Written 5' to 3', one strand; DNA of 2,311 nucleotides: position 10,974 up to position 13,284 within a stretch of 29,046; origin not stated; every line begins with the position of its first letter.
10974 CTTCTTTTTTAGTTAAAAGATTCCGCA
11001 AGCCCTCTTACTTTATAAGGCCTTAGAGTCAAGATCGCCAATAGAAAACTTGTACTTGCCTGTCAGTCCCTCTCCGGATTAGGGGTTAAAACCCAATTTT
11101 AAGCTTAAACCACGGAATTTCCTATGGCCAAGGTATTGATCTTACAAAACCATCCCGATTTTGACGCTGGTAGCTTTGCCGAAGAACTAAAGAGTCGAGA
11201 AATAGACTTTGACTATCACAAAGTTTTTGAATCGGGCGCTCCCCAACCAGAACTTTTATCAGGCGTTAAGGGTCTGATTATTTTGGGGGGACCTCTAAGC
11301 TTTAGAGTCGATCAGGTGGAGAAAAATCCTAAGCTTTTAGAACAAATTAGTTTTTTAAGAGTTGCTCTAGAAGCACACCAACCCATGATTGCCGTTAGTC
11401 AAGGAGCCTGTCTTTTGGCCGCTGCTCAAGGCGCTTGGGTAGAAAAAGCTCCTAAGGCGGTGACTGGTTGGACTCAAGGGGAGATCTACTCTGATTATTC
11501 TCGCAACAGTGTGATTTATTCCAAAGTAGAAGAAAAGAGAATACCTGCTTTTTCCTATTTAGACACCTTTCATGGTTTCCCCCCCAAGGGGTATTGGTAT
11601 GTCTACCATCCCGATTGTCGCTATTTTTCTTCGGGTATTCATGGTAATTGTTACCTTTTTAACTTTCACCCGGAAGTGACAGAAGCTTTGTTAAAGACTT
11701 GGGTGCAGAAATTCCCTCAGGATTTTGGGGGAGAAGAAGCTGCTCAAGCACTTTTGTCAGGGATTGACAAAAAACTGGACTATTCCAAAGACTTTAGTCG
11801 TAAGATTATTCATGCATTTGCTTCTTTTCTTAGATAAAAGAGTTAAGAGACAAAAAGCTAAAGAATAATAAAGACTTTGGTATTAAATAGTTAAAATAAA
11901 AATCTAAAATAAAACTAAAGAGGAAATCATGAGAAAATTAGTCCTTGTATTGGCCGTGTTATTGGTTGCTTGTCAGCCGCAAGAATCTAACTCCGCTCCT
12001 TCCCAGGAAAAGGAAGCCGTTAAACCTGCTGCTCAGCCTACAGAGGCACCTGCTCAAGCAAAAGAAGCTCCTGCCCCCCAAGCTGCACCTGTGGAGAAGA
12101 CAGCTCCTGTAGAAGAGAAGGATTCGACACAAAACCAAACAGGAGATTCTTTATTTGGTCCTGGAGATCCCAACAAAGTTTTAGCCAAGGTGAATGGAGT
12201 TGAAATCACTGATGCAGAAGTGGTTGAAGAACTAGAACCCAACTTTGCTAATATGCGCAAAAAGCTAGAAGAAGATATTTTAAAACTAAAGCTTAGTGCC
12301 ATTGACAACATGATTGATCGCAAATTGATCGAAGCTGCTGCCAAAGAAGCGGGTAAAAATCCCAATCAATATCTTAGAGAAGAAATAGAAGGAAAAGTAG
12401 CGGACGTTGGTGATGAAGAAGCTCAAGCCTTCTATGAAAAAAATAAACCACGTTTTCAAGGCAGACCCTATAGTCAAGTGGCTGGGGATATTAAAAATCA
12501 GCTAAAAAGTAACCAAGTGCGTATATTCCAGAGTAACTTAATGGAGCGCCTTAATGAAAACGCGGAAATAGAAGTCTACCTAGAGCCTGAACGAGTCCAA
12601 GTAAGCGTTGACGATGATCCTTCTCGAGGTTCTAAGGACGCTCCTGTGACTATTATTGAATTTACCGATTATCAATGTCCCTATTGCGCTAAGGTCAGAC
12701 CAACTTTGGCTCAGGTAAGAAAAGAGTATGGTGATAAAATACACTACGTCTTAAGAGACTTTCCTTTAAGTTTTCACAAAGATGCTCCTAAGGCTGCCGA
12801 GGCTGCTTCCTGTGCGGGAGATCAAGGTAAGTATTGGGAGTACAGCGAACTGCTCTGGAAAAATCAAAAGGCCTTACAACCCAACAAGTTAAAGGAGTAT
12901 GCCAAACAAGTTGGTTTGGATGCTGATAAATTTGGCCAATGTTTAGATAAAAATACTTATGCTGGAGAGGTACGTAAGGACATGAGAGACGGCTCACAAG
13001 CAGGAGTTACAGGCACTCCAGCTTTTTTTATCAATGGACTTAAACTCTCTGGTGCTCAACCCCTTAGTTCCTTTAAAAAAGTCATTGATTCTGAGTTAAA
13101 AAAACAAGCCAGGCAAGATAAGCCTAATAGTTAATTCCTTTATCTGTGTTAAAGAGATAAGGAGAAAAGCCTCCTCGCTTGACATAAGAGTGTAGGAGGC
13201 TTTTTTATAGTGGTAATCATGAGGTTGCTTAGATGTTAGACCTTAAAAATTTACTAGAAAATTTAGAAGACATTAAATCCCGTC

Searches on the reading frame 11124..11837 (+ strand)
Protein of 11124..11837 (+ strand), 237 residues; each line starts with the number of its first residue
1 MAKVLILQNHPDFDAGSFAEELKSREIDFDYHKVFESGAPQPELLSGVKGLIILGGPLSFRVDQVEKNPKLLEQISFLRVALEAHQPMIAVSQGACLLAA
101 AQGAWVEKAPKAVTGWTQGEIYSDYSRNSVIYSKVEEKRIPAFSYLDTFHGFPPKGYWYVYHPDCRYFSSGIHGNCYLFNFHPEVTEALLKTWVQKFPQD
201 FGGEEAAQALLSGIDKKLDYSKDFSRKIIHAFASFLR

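Call 41: search_protein_families(library=pfam, proteins=[window:11124-11837:+], max_evalue=0.001)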
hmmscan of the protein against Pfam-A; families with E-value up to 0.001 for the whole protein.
window:11124-11837:+ (237 aa): 1 family
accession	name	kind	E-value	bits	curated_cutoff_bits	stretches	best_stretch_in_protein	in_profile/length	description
PF00117.34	GATase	-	0.00058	20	22.8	0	22-123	13-110/190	Glutamine amidotransferase class-I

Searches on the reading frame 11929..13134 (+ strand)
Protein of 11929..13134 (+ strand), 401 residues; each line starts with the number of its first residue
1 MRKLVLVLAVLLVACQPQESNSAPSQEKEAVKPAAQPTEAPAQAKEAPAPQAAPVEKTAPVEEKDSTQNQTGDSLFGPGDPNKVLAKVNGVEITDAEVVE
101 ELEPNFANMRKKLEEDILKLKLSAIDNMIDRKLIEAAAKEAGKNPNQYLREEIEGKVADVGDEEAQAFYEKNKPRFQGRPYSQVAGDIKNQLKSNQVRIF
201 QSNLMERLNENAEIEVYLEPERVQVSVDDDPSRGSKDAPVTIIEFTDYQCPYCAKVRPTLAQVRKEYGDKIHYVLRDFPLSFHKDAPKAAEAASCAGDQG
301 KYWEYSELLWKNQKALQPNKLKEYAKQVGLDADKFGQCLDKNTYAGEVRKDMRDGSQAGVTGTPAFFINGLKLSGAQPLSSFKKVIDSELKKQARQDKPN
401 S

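Call 41: search_protein_families(library=pfam, proteins=[window:11929-13134:+], max_evalue=0.001)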
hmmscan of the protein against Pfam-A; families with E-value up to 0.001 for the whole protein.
window:11929-13134:+ (401 aa): 5 families
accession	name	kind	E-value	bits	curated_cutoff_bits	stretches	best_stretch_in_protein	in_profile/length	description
PF13462.12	Thioredoxin_4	-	1.3e-33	117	23.2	1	229-387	4-164/165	Thioredoxin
PF01323.26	DSBA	-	9.5e-24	84.7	25.6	1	241-386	1-190/191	DSBA-like thioredoxin domain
PF13624.11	SurA_N_3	-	1.1e-06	29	27.2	1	77-153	35-117/162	SurA-like N-terminal domain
PF13098.12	Thioredoxin_2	-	1.2e-06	29.2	27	1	241-385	8-103/104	Thioredoxin-like domain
PF13623.11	SurA_N_2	-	2.6e-05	24.5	28.5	1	80-144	38-109/145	SurA-like N-terminal domain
